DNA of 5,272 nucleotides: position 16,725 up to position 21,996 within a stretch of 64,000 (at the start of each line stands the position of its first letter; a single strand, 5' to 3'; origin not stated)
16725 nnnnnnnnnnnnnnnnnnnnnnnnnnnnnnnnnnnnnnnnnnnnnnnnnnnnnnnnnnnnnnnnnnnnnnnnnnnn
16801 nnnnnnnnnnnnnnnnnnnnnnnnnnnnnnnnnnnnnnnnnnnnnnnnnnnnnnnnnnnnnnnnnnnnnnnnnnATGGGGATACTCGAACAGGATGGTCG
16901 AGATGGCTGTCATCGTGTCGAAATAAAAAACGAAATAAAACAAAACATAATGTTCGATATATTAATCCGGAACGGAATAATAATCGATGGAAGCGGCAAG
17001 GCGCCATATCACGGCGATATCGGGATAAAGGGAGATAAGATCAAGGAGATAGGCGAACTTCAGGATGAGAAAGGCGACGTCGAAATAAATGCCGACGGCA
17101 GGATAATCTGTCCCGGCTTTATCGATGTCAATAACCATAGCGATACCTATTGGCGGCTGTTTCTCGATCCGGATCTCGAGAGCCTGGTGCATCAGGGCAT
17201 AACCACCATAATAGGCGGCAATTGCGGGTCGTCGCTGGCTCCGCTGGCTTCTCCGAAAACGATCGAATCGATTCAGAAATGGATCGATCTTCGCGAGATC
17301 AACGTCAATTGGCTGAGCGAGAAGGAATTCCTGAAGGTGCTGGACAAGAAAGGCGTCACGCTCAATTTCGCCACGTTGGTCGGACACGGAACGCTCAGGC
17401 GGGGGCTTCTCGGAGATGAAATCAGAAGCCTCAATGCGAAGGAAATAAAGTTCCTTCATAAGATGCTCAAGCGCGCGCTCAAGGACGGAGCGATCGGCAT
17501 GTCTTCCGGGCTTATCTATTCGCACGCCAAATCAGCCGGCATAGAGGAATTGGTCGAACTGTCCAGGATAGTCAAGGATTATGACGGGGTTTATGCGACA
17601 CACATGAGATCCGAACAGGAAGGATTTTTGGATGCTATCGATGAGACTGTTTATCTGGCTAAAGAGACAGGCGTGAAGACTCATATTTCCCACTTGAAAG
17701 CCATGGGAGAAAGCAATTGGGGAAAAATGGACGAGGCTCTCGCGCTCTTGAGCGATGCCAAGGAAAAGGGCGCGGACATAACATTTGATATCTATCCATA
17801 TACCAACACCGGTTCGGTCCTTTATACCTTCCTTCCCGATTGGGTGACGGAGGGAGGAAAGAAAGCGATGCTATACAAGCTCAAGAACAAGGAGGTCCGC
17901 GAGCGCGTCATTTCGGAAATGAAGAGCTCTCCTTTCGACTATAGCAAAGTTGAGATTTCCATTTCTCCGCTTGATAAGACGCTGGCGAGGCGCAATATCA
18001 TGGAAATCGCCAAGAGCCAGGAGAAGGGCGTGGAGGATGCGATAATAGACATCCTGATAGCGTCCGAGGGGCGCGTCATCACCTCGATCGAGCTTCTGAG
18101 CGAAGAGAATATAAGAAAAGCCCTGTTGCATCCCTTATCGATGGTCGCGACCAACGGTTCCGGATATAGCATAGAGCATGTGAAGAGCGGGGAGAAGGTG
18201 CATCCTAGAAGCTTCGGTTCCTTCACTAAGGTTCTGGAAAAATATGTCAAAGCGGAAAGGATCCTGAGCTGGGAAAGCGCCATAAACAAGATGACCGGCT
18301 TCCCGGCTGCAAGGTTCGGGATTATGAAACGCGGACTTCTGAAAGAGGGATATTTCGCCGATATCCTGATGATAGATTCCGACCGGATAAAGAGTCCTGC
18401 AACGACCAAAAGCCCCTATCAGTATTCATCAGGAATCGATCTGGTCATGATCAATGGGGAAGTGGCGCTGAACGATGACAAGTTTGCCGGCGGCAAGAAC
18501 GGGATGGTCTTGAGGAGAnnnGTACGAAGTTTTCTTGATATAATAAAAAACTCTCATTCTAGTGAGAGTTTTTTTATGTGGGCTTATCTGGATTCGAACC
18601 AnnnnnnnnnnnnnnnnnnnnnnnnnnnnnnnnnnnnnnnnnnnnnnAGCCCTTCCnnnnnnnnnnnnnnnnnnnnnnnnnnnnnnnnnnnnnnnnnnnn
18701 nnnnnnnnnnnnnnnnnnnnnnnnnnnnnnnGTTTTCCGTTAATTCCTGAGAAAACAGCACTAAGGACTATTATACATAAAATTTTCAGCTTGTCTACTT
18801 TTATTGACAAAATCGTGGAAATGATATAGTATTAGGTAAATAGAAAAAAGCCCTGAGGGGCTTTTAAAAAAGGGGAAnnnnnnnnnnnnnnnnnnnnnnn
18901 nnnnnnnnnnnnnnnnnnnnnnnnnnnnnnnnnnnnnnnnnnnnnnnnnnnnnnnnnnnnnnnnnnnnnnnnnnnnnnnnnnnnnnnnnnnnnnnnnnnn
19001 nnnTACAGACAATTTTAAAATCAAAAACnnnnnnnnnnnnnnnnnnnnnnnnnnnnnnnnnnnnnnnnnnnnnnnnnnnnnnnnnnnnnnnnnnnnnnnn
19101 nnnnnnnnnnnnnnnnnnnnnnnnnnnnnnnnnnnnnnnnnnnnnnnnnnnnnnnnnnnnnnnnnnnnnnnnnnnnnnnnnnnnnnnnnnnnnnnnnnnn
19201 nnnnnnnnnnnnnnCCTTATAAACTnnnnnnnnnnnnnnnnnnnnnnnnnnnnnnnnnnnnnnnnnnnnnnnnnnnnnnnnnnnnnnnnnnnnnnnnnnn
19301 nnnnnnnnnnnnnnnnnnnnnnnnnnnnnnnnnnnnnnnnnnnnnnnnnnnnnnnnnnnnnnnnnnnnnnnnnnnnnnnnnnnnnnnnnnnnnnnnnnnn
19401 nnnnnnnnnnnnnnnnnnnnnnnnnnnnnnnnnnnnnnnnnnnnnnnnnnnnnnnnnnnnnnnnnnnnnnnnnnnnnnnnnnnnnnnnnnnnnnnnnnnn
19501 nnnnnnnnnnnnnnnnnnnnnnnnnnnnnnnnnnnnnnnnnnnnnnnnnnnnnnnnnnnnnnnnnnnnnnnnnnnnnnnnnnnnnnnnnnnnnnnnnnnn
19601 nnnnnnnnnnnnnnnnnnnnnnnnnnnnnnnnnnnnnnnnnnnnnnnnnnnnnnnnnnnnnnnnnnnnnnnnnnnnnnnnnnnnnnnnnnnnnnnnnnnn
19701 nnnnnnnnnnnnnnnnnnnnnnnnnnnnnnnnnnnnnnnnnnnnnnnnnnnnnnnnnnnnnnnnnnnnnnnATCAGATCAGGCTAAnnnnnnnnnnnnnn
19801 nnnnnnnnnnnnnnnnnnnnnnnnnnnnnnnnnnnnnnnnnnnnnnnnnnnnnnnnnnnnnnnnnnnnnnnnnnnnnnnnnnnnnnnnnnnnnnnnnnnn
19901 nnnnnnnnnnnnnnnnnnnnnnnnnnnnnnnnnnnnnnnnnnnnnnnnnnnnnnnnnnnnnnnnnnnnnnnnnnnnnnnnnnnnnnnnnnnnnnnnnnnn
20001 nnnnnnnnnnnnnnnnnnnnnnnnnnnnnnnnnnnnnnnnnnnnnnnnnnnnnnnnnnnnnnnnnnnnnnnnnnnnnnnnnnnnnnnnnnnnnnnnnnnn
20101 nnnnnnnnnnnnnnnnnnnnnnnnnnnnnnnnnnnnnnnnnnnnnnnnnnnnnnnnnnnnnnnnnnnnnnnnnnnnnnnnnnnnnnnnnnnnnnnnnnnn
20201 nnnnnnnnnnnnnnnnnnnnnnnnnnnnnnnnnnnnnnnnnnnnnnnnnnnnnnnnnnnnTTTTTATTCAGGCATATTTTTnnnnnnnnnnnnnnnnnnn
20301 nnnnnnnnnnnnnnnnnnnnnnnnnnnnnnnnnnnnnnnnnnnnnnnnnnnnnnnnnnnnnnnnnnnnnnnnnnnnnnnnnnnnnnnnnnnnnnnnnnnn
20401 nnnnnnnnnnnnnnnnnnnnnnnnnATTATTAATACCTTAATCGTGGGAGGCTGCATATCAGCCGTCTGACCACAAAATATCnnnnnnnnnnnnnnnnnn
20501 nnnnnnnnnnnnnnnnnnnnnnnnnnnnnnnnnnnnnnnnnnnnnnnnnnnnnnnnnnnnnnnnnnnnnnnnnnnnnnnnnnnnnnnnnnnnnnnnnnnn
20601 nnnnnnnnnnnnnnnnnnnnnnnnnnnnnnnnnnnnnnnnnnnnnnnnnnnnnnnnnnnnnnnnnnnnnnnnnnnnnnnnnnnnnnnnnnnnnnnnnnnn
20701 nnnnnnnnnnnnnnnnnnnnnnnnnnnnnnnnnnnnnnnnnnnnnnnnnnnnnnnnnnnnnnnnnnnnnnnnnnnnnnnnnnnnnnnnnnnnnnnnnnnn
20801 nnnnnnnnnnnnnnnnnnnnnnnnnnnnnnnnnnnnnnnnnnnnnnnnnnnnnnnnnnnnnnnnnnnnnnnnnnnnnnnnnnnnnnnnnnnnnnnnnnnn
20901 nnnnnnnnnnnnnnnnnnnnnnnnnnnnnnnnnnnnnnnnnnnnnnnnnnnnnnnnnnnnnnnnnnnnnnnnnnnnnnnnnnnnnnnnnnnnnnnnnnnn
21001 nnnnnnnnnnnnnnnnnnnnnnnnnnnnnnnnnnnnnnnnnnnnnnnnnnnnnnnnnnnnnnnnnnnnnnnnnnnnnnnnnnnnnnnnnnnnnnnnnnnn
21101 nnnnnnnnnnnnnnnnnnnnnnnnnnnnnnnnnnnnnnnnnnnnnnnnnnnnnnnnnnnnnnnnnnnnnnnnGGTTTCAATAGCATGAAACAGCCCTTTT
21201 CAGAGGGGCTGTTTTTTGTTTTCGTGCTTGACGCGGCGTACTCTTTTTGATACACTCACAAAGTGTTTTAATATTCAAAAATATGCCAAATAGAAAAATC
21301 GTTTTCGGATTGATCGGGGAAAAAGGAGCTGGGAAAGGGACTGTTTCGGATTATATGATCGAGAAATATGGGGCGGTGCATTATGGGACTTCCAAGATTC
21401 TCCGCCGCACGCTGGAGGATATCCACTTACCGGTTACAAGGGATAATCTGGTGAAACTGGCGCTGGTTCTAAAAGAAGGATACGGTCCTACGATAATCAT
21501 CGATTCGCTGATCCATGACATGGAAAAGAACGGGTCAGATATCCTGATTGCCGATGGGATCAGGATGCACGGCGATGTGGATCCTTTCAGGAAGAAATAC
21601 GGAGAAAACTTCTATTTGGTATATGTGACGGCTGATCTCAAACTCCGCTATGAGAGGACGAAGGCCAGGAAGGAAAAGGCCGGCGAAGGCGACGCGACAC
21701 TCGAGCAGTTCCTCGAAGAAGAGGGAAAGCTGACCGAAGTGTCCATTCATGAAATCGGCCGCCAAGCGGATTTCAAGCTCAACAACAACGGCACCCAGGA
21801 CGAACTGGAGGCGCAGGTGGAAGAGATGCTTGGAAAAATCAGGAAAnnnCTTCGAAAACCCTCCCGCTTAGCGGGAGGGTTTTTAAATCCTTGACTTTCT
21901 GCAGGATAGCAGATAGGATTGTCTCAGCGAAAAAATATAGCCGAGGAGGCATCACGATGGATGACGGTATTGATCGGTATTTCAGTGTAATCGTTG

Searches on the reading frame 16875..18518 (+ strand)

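Call 85: search_protein_families(library=pfam, proteins=[window:16875-18518:+], max_evalue=0.0001)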
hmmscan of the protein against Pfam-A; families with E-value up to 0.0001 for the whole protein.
window:16875-18518:+ (548 aa): 2 families
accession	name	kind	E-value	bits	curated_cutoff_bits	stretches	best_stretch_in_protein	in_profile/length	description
PF07969.17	Amidohydro_3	-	1.1e-16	61.8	29.7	2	456-530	399-470/472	Amidohydrolase family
PF01979.26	Amidohydro_1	-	5.8e-09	36.1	25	1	77-530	1-344/345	Amidohydrolase family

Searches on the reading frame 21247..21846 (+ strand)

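Call 85: search_protein_families(library=pfam, proteins=[window:21247-21846:+], max_evalue=0.0001)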
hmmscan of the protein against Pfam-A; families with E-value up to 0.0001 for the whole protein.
window:21247-21846:+ (200 aa): 2 families
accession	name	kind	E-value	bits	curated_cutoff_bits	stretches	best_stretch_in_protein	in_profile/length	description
PF13207.12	AAA_17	-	1.1e-08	35.8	27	1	24-152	2-132/136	AAA domain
PF13238.12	AAA_18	-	3.9e-05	24.5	29.4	1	22-147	3-117/128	AAA domain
